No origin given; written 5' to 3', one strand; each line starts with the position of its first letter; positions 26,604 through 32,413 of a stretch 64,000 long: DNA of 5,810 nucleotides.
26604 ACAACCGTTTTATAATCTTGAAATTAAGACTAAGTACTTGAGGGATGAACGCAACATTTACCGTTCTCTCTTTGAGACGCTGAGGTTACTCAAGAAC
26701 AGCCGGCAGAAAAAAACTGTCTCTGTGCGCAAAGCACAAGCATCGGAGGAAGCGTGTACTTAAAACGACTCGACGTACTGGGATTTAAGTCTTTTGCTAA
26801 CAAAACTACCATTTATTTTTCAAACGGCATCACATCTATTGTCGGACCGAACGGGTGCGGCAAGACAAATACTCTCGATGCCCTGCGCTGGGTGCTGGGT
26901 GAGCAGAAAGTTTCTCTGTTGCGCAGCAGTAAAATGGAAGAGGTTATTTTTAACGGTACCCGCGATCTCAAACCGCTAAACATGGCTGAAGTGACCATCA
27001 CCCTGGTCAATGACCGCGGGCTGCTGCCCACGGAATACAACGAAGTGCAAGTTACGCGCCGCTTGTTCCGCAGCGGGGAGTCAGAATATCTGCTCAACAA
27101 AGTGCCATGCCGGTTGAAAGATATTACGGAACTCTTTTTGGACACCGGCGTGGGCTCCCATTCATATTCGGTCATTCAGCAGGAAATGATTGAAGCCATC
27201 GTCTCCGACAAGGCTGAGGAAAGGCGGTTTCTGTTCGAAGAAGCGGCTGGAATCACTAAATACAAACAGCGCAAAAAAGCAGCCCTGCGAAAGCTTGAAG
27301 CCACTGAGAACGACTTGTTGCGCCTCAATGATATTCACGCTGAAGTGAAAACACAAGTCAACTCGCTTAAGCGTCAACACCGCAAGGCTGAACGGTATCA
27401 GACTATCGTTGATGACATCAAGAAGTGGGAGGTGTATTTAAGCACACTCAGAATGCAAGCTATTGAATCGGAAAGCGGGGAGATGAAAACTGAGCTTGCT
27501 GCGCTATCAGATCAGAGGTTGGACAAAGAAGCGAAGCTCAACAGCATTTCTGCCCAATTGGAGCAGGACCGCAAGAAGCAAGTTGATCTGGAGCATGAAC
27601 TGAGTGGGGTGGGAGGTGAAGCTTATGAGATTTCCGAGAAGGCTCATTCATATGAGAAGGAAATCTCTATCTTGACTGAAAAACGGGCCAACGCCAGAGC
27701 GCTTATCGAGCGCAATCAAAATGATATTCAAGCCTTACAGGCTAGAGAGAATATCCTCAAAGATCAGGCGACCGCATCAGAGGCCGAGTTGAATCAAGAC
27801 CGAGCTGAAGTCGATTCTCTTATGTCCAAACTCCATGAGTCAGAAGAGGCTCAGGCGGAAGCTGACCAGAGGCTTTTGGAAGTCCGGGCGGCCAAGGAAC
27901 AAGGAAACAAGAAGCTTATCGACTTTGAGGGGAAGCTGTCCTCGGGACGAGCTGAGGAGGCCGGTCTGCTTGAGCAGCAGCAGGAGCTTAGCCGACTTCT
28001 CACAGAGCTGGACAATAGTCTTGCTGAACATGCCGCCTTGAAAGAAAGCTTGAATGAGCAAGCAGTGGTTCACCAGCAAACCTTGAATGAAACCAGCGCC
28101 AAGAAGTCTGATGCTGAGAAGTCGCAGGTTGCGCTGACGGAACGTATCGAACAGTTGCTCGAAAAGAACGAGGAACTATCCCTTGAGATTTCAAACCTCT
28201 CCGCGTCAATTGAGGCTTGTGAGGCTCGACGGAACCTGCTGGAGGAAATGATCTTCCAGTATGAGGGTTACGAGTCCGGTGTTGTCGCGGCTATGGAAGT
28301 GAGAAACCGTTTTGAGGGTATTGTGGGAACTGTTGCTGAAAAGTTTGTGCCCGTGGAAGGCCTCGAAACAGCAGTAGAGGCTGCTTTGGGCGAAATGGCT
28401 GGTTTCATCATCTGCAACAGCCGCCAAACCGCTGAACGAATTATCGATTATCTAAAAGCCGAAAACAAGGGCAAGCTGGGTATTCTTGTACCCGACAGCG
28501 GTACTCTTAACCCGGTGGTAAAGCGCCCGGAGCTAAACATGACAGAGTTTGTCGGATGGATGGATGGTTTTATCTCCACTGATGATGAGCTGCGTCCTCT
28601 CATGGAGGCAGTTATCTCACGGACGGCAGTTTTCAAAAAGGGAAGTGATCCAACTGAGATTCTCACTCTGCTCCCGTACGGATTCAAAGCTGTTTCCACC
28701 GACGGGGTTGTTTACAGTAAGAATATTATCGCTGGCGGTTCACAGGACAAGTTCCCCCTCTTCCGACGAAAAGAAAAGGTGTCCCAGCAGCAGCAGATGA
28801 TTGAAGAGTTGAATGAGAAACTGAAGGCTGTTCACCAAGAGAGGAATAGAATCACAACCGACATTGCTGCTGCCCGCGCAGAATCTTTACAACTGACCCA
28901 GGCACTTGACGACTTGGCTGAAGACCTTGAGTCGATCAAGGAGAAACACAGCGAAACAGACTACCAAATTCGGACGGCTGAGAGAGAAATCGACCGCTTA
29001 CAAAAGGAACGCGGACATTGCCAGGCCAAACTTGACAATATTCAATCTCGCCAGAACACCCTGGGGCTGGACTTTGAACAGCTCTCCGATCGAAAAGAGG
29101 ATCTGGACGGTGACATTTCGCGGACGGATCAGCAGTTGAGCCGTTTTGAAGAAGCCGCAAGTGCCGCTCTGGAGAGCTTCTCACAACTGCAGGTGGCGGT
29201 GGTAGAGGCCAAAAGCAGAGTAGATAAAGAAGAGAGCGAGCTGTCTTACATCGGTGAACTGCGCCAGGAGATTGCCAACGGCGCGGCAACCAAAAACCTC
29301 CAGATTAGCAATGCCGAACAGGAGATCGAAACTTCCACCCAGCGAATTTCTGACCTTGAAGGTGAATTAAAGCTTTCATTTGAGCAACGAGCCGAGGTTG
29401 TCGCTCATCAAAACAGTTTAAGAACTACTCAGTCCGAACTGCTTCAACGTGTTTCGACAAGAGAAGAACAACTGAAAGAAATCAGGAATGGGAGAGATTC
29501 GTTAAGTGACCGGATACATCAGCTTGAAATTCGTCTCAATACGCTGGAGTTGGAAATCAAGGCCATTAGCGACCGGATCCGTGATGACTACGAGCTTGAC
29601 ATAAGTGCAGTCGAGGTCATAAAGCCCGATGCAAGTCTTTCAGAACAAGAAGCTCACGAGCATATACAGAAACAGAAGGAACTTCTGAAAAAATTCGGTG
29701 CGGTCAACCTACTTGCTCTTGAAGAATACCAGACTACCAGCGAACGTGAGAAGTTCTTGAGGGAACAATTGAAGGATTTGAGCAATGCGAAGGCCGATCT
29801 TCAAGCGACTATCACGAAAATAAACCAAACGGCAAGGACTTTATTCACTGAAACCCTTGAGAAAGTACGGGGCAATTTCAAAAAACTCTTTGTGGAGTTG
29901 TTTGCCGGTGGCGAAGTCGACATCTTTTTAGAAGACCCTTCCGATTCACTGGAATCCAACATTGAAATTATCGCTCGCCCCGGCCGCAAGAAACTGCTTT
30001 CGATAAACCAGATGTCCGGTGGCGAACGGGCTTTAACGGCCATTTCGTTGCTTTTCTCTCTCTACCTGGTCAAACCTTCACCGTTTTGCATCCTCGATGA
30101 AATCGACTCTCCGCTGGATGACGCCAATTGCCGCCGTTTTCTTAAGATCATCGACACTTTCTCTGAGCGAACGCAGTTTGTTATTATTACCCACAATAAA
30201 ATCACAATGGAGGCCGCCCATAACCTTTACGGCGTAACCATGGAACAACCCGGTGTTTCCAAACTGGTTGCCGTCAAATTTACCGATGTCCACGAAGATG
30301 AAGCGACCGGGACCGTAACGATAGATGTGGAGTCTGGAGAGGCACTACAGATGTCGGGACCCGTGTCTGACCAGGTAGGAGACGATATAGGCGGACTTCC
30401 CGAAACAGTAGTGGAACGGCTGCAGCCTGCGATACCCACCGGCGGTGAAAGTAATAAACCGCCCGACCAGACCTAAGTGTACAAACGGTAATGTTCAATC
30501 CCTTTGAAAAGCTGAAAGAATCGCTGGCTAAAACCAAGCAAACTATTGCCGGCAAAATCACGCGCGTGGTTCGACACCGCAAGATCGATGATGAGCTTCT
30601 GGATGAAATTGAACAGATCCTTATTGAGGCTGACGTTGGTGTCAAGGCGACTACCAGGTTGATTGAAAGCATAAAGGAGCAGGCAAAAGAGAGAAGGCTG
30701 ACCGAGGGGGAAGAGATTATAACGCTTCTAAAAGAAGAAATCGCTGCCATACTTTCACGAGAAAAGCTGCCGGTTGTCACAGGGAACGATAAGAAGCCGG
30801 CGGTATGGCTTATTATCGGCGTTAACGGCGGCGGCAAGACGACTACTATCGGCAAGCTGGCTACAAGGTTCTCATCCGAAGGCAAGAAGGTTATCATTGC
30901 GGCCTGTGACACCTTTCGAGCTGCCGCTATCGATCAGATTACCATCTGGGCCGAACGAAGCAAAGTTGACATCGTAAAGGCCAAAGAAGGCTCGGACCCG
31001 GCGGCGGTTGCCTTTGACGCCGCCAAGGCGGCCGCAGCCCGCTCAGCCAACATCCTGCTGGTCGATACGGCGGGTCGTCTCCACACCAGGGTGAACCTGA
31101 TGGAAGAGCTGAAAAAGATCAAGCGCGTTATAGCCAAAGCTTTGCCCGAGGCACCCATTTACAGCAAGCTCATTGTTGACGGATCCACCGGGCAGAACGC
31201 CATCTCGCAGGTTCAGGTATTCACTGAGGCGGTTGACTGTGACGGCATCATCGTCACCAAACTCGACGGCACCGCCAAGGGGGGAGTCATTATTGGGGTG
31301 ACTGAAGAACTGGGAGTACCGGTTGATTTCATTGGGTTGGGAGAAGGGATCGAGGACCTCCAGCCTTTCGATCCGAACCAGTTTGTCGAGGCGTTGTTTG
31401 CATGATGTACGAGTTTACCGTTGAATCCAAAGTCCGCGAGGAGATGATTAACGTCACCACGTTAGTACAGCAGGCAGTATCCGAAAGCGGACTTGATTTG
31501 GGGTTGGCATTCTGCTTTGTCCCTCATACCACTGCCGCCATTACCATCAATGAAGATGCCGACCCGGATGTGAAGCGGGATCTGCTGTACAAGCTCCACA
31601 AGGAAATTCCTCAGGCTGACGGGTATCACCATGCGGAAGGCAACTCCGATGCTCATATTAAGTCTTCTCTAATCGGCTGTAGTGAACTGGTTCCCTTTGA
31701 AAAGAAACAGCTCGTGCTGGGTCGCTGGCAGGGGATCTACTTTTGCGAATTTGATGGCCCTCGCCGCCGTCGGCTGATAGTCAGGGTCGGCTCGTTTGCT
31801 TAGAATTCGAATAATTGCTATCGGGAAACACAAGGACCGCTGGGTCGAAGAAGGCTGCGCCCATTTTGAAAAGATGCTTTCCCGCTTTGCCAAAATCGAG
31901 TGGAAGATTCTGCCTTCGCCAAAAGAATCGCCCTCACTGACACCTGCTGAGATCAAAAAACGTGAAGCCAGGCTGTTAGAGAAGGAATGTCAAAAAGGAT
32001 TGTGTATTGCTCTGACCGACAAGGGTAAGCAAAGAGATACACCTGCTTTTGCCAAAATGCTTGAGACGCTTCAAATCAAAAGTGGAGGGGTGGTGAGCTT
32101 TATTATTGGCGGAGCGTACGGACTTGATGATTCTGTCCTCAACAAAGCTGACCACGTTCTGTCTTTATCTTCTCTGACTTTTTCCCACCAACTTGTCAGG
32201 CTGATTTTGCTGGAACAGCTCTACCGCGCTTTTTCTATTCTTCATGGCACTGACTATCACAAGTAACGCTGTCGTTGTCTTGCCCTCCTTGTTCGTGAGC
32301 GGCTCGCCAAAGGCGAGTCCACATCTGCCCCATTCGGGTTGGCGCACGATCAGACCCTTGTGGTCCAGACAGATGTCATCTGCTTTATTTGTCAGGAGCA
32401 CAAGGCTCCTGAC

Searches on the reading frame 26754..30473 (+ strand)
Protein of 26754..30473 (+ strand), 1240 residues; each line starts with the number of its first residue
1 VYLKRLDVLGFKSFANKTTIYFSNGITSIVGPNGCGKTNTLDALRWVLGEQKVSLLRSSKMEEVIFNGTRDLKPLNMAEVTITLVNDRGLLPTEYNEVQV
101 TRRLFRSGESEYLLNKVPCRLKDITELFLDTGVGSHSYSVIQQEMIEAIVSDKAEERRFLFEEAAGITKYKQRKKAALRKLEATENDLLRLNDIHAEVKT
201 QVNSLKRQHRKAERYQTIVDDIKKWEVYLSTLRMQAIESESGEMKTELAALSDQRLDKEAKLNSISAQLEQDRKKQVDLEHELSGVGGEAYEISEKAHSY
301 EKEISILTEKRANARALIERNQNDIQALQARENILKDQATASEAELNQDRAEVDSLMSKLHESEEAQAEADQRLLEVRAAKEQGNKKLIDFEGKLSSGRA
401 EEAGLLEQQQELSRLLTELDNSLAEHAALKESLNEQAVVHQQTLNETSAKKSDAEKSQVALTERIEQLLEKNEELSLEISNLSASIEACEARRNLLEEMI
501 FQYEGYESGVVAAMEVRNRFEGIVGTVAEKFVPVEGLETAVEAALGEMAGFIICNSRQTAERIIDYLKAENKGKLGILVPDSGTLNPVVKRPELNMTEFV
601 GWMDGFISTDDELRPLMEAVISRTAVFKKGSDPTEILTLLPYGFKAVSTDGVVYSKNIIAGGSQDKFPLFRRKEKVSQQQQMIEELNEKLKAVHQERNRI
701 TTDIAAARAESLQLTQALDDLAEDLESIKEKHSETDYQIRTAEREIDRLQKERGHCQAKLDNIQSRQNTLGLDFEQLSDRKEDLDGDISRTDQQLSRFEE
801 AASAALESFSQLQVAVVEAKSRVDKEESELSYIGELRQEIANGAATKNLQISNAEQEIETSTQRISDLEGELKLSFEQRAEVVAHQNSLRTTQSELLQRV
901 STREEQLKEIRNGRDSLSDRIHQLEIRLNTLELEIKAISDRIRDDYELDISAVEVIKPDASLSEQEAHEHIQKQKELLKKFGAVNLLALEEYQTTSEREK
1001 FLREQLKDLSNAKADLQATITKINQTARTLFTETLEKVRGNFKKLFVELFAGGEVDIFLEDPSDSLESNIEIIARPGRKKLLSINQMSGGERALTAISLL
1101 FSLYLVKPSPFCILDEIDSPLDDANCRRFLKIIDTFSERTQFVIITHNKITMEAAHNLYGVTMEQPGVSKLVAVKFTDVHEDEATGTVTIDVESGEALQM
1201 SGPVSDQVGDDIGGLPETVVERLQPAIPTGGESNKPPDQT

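Call 12: search_protein_families(library=pfam, proteins=[window:26754-30473:+])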
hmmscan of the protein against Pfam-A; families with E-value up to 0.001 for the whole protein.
window:26754-30473:+ (1240 aa): 6 families
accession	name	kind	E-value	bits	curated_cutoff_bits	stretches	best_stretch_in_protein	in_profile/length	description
PF02463.25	SMC_N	-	1.7e-59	201.4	40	1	2-1169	1-219/220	RecF/RecN/SMC N terminal domain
PF06470.18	SMC_hinge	-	1.5e-16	61.3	22.5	1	520-627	1-106/116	SMC proteins Flexible Hinge Domain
PF13304.12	AAA_21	-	3.8e-13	50.6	27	2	26-54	1-32/304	AAA domain, putative AbiEii toxin, Type IV TA system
PF13175.12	AAA_15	-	5e-08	33.4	32.1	1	1-435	1-266/374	AAA ATPase domain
PF13555.12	AAA_29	-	5.9e-05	23.2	27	1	3-49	1-47/61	P-loop containing region of AAA domain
PF13476.12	AAA_23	-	0.00043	21.4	27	1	6-203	2-194/201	AAA domain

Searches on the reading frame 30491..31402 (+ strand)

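Call 12: search_protein_families(library=pfam, proteins=[window:30491-31402:+])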
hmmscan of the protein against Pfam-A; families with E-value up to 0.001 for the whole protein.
window:30491-31402:+ (304 aa): 5 families
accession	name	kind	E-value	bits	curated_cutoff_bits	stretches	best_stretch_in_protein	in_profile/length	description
PF00448.28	SRP54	-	2.7e-73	246.2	22.7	1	103-303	1-195/196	SRP54-type protein, GTPase domain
PF02881.24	SRP54_N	-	3.7e-16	59.5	22.4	1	21-84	3-75/75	SRP54-type protein, helical bundle domain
PF19842.5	YqeC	-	3.9e-05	24.3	27.6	1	113-179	6-72/145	YqeC protein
PF13604.12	AAA_30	-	0.00046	20.4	27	1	104-200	19-103/191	AAA domain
PF25199.1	nSTAND_NTPase5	-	0.00048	20.4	34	0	98-183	36-110/145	Novel STAND NTPase 5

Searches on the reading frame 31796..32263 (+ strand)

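Call 12: search_protein_families(library=pfam, proteins=[window:31796-32263:+])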
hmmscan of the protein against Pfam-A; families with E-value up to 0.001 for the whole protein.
window:31796-32263:+ (156 aa): 1 family
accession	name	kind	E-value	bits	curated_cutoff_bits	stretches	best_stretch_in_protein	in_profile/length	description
PF02590.22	SPOUT_MTase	-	1.4e-46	158.7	27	1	2-155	1-154/154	Predicted SPOUT methyltransferase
